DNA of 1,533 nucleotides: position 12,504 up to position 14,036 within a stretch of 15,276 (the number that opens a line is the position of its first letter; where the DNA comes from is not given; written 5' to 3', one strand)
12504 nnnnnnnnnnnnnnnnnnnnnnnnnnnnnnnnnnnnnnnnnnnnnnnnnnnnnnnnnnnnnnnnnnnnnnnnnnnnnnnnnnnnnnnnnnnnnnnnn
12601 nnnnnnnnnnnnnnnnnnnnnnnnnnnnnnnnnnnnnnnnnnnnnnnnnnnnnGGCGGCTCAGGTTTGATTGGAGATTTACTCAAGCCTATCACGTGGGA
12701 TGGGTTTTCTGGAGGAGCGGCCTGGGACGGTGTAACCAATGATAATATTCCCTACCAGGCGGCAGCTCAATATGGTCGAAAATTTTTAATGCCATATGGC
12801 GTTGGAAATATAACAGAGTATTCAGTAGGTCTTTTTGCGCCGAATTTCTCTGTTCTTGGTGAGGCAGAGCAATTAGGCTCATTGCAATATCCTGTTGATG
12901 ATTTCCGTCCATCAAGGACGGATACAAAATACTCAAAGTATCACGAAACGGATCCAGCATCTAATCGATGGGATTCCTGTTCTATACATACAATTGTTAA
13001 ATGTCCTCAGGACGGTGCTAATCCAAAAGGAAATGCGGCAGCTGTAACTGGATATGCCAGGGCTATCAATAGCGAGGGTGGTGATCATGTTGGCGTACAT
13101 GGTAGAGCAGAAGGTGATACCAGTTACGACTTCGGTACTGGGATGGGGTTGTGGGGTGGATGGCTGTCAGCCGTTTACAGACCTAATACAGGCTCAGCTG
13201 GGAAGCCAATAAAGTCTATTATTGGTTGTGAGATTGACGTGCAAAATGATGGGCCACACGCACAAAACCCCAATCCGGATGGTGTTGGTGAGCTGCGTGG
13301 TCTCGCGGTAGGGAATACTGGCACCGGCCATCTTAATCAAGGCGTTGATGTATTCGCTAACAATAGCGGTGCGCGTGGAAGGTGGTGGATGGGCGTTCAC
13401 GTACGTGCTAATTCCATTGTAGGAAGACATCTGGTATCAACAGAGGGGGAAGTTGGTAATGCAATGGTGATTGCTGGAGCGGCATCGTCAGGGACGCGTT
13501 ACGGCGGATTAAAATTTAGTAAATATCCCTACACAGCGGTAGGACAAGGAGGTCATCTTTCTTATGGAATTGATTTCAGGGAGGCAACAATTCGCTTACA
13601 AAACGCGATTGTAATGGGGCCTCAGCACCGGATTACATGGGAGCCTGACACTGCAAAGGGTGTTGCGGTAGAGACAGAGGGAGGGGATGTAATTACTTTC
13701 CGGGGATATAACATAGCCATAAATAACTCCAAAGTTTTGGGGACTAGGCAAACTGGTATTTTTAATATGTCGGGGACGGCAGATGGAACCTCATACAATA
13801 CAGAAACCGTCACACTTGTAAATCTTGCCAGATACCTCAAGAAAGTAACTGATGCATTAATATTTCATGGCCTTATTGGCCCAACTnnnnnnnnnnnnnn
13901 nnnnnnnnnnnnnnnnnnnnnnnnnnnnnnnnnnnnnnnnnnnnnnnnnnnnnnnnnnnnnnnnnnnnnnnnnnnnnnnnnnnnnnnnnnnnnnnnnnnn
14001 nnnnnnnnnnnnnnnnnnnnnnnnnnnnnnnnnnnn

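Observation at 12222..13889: Low-GC fibre/tailspike gene, likely a swapped receptor-binding module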

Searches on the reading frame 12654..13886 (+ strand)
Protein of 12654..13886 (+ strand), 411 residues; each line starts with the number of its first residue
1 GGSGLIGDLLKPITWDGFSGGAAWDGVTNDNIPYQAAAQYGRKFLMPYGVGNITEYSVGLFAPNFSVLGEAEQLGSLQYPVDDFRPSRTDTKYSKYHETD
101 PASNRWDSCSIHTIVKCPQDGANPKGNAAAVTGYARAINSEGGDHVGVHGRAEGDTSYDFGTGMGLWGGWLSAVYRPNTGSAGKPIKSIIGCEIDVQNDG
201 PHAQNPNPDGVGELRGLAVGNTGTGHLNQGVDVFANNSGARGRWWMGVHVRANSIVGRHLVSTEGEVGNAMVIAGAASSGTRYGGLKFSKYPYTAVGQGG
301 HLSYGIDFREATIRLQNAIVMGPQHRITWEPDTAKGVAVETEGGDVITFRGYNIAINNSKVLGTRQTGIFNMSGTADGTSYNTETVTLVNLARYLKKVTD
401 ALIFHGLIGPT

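Call 15: find_homologous_proteins(query=window:12654-13886:+, max_evalue=0.001)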
Query window:12654-13886:+ (411 aa): 10 proteins with E <= 0.001 among 8000 candidates.
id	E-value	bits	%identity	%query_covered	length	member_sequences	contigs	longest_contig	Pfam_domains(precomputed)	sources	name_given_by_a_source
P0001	1.1e-274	929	98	100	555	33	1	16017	-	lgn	-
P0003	9.1e-259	877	92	100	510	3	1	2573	PF18668.7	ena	-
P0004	8.3e-257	870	95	98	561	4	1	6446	PF18668.7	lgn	-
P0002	3.3e-227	773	81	100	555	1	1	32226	-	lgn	-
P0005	3.6e-221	753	77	100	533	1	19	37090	-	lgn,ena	-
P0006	7.5e-219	745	76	100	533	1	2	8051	-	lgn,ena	-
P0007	2.8e-159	549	61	98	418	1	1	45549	-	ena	-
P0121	4.0e-40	156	34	100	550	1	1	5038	-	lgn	-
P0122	5.2e-27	113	32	76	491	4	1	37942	PF18668.7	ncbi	-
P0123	8.2e-27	112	32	76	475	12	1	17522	PF09008.16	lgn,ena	-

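Call 26: search_protein_representatives(protein=window:12654-13886:+)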
Query: 411 residues. Proteins with E-value up to 0.001 (for the whole library): 168; up to 1e-10: 63; up to 1e-30: 10. The best 150 are listed.
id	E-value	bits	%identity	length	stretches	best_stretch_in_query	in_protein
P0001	3.5e-275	929.0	98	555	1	1-411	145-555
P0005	1.1e-221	752.7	77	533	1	1-411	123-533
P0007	9.0e-160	548.7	60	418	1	8-411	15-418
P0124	3.7e-39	151.3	39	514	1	99-411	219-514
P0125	4.0e-38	147.9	39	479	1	99-411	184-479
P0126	4.1e-36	141.3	39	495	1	100-411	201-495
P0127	7.7e-35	137.1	38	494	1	102-411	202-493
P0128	1.5e-31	126.3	34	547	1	20-409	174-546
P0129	4.3e-31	124.8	39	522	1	103-411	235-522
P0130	4.9e-31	124.6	39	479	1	103-411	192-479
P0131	1.4e-30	123.1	34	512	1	9-411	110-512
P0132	4.2e-30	121.5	35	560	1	1-405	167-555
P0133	5.9e-29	117.7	39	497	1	103-411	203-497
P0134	7.5e-29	117.4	34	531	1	1-404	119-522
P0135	1.1e-27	113.5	38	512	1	140-410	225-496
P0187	2.1e-09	53.3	40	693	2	351-407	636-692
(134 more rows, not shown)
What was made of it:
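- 12672..13703 (+): aa 151-494: receptor-binding body of an unannotated family, with W314 and E337 invariant. An exhaustive search found 168 representative clusters at E<1e-3 (call 26).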

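Call 32: search_solved_structures(query=A3, max_evalue=1, show_alignments=2)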
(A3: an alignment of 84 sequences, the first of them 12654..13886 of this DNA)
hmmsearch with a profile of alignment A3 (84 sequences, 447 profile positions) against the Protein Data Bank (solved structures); distinct sequences matched with E-value up to 1: 8.
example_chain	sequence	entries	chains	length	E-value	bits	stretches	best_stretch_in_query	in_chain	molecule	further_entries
5bu8_A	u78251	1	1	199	3.9e-09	39.4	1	380-436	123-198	DNA stabilization protein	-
5bu5_A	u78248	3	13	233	5.3e-09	38.9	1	380-436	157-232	DNA stabilization protein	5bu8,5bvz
4lin_A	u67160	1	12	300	1.5e-07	34.1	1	366-436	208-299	Tail needle protein gp26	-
5m5z_A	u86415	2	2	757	4.5e-07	32.6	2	62-112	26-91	Beta-1,3-glucanase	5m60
4zkp_A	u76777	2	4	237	6.5e-07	32.1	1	364-436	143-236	Tail needle protein gp26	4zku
2poh_A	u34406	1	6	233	9.2e-07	31.6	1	364-436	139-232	Head completion protein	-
3c9i_A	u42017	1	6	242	9.2e-07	31.6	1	364-436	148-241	Tail needle protein gp26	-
7chu_A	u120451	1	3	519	0.014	17.8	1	34-106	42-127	Putative pectin lyase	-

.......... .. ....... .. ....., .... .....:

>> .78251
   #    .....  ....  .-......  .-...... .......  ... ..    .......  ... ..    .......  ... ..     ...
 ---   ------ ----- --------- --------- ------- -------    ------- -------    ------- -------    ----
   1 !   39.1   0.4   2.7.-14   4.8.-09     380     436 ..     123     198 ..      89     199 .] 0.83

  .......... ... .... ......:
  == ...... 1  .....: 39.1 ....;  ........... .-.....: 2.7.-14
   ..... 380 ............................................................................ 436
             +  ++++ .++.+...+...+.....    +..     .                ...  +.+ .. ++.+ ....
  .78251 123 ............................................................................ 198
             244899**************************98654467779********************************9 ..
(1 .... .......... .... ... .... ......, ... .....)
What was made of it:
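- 13704..13889 (+): aa 495-555: C-terminal tip homologous to the tip of the P22/HK620 tail needle gp26. Profile A3 against PDB hits 5bu8, 5bu5, 4lin, 2poh and 3c9i at E 4e-9 to 9e-7 (call 32).
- On P22 gp26 tail needle: Profile A3 against 5bu8, 5bu5, 4lin, 2poh and 3c9i: E 4e-9 to 9e-7 (call 32). Matches are confined to the last ~70 profile positions (call 32).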

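Call 33: search_protein_families(library=pfam, alignment_id=A3, max_evalue=0.001)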
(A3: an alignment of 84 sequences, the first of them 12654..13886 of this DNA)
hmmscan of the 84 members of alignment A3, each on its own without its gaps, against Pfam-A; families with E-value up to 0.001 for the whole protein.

A. member 1, window:12654-13886:+ (411 aa): 0 families

B. families by the number of members that match (of 84 scanned): 9 families
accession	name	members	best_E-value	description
PF18668.6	Tail_spike_N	10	2.2e-30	Tail spike TSP1/Gp66 receptor binding N-terminal domain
PF12708.12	Pect-lyase_RHGA_epim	4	1.8e-10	Rhamnogalacturonase A/epimerase, pectate lyase-like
PF09008.15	Head_binding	3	1.2e-67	Head binding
PF01391.23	Collagen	2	1.8e-26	Collagen triple helix repeat (20 copies)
PF13620.12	CarboxypepD_reg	2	2.3e-08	Carboxypeptidase regulatory-like domain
PF12571.13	Phage_tail_fib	1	8e-32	Phage tail-collar fibre protein, N-terminal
PF03629.24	SASA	1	4.8e-26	Carbohydrate esterase, sialic acid-specific acetylesterase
PF03906.20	Phage_T7_tail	1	6.1e-10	Phage T7 tail fibre protein, N-terminal domain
PF08400.16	phage_tail_N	1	0.00019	Prophage tail fibre N-terminal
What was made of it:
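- Four family members reach PF12708 (call 33).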

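Call 39: predict_structure(alignment_id=A3)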
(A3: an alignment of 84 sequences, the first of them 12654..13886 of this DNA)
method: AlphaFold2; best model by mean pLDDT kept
length: 411 residues; sequences in the alignment: 84
mean_pLDDT: 74.1   pTM: 0.61
mean pLDDT of the five models: 74.1, 71.3, 69.9, 68.7, 58.9
residues with pLDDT >= 90: 101; 70-90: 156; 50-70: 89; < 50: 65
segments of 3 or more residues with pLDDT < 50: 1-4, 59-61, 91-98, 103-110, 114-130, 134-140, 145-147, 151-154, 164-168
pLDDT, mean of each block of 10 residues (from residue 1): 57 90 91 87 84 68 63 71 61 42 43 45 40 46 52 48 49 61 61 66 70 70 76 75 80 89 89 89 88 77 90 92 89 88 85 89 91 95 96 96 93 88
secondary structure, 60 per line:
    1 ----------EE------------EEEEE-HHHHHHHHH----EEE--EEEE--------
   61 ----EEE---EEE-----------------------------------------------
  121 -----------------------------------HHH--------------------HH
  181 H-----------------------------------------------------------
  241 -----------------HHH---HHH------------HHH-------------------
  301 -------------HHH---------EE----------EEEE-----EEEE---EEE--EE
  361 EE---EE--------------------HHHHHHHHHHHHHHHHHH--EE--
elements in order: E25-29 H31-39 E44-46 E49-52 E65-67 E71-73 E338-341 E347-350 E354-356 E359-362 H388-405
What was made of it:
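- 13704..13889 (+): AF2 pLDDT 88-96 (call 39).
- DSSP finds almost no strands in the confidently modelled aa 394-480 (call 39), which is unusual for a single-chain beta-helix. High pLDDT with no intramolecular strands over aa 394-480, as expected for one chain of an intertwined trimer (call 39).
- Tried and rejected: Second AF2 run (aa 145-555, 84 sequences) reached pLDDT 74, but the middle of the body stayed below 50 (call 39).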

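Call 43: fold_search(model_id=the predicted structure, library=pdb)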
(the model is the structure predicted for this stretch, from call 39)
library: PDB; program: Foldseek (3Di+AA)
matches with E <= 10: 14; with E <= 0.001: 0
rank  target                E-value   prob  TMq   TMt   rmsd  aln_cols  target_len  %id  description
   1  3c9i_E                4.8e-02  1.00  0.15  0.26   6.2        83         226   26  Structure of P22 Tail-Needle GP26 Bound to Xenon Gas (released 2009-03-03)
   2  4zku_A                6.9e-02  1.00  0.14  0.31   7.1        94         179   26  P22 Tail Needle Gp26 crystallized at pH 10.0 (released 2015-06-10)
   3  5bu8_A                6.9e-02  0.98  0.13  0.26   7.5        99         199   21  HK620 Tail Needle crystallized at pH 7.5 and derivatized with Xenon (released 2015-11-25)
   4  3c9i_D                9.4e-02  0.99  0.15  0.26   8.3       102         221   24  Structure of P22 Tail-Needle GP26 Bound to Xenon Gas (released 2009-03-03)
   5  5bu8_B                1.1e-01  0.97  0.13  0.29   7.9        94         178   22  HK620 Tail Needle crystallized at pH 7.5 and derivatized with Xenon (released 2015-11-25)
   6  5bu5_A                1.1e-01  0.97  0.13  0.30   8.0        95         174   23  HK620 Tail Needle crystallized at pH 9 (crystal form I) (released 2015-06-24)
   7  5bvz_A                1.2e-01  0.97  0.13  0.29   8.0        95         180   23  HK620 Tail Needle crystallized at pH 9 (Crystal form II) (released 2015-06-24)
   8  4lin_A                1.2e-01  0.91  0.14  0.19   9.0       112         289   23  Exploring the atomic structure and conformational flexibility of a 320 angstrom long engineered viral fiber using X-ra (released 2014-02-12)
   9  3c9i_F                1.9e-01  0.99  0.13  0.23   7.2        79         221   25  Structure of P22 Tail-Needle GP26 Bound to Xenon Gas (released 2009-03-03)
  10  3c9i_B                1.9e-01  0.98  0.14  0.24   7.1        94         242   26  Structure of P22 Tail-Needle GP26 Bound to Xenon Gas (released 2009-03-03)
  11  2poh_A                2.5e-01  1.00  0.13  0.23   4.9        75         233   29  Structure of Phage P22 Tail Needle gp26 (released 2007-12-04)
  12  6x3m_F                3.9e+00  0.01  0.09  0.10  24.9       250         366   14  Crystal structure of full-length Streptococcal bacteriophage hyaluronidase in complex with unsaturated hyaluronan octa (released 2021-06-09)
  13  6wv2_B                6.0e+00  0.04  0.21  0.30  15.3       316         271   11  Crystal Structure of Streptococcal Bacteriophage Hyaluronidase: Presence of a Prokaryotic Collagen and Elucidation of  (released 2021-05-12)
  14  6x3m_E                7.2e+00  0.01  0.11  0.12  23.2       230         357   19  Crystal structure of full-length Streptococcal bacteriophage hyaluronidase in complex with unsaturated hyaluronan octa (released 2021-06-09)
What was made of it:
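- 13704..13889 (+): Foldseek probability ~1 (call 43).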

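Call 50: fold_search(model_id=the predicted structure, library=viral)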
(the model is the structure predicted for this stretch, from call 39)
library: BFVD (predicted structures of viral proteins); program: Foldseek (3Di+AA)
matches with E <= 10: 24; with E <= 0.001: 2
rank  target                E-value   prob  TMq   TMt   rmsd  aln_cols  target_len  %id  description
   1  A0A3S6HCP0            1.1e-05  1.00  0.16  0.25  21.6       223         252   23  (no name in the UniProt tables at hand)
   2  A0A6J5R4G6            9.0e-04  0.97  0.30  0.22  15.4       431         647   18  Pectate lyase superfamily protein [uncultured Caudovirales phage]
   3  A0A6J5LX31            3.7e-01  0.47  0.28  0.17  10.1       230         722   22  Uncharacterized protein [uncultured Caudovirales phage]
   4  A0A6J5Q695            5.6e-01  0.23  0.34  0.29  13.9       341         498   15  Intramolecular chaperone auto-processing domain containing protein [uncultured Caudovirales phage]
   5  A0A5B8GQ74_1          1.0e+00  0.01  0.07  0.05  31.9       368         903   14  Uncharacterized protein (Fragment) [Rhizoctonia solani hypovirus 2]
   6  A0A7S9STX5            1.3e+00  0.01  0.08  0.08  36.1       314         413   14  Uncharacterized protein [Virus NIOZ-UU157]
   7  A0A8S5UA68            1.7e+00  0.01  0.06  0.06  42.9       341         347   16  Uncharacterized protein [Myoviridae sp. ctZYN8]
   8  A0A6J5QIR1            2.8e+00  0.11  0.14  0.24  14.3       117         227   17  Uncharacterized protein [uncultured Caudovirales phage]
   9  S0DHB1                4.9e+00  0.00  0.05  0.06  51.5       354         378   14  EP2-like [Cotesia sesamiae Kitale bracovirus]
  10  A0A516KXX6            5.3e+00  0.00  0.06  0.07  27.7       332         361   11  (no name in the UniProt tables at hand)
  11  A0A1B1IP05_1          5.6e+00  0.01  0.11  0.07  18.0       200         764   14  (no name in the UniProt tables at hand)
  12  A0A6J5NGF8            5.6e+00  0.00  0.06  0.04  41.6       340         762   14  Uncharacterized protein [uncultured Caudovirales phage]
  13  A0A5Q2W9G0            5.9e+00  0.01  0.14  0.11  24.8       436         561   15  (no name in the UniProt tables at hand)
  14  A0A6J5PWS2            5.9e+00  0.01  0.10  0.09  28.7       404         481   16  Uncharacterized protein [uncultured Caudovirales phage]
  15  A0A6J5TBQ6            6.3e+00  0.01  0.17  0.12  17.0       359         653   16  Uncharacterized protein [uncultured Caudovirales phage]
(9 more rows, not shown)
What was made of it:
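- On Pectin-lyase-like right-handed beta-helix depolymerase (PF12708 and relatives): Foldseek against BFVD gives E 9e-4 with TM 0.30 (call 50).
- BFVD returned a 'pectate lyase superfamily protein' at E 9e-4 (call 50).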

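Call 64: find_related_loci(query=A5, collection=genome_contigs, flank=6000)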
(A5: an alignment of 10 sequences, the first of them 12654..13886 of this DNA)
Query A5 (411 aa) in genome_contigs; peptide patterns used: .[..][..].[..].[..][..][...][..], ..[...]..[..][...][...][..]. (x = any residue, [..] = any of these).
140 stretches matched a pattern, but none encodes a relative of the query by tblastn (E <= 1e-3).
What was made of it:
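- Tried and rejected: The scan with the closer alignment A5 found no relative (call 64).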

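Call 91: find_encoding_contigs(protein=P0187, flank=4000, max_places=2)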
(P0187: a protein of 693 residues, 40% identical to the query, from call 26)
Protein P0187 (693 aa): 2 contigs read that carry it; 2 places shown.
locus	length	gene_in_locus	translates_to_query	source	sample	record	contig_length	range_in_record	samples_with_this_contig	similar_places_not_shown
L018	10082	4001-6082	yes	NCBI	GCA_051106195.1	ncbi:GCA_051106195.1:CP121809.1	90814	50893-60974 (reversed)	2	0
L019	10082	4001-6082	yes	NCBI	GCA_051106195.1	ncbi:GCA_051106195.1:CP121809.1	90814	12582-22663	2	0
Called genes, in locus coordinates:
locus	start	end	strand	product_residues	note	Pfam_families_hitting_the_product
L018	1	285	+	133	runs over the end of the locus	-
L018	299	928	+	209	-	PF06763:Minor_tail_Z (weak)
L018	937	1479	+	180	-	-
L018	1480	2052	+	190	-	-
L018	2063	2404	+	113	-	-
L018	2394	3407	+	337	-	PF26776:Baseplate_J_N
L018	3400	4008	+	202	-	PF09684:Tail_P2_I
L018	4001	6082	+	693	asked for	PF12571:Phage_tail_fib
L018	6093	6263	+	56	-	-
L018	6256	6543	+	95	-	-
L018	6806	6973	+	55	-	-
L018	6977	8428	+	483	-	-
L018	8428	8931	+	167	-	PF04985:Phage_tube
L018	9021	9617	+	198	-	PF10109:Phage_TAC_7 (weak)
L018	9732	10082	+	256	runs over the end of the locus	-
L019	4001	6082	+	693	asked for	PF12571:Phage_tail_fib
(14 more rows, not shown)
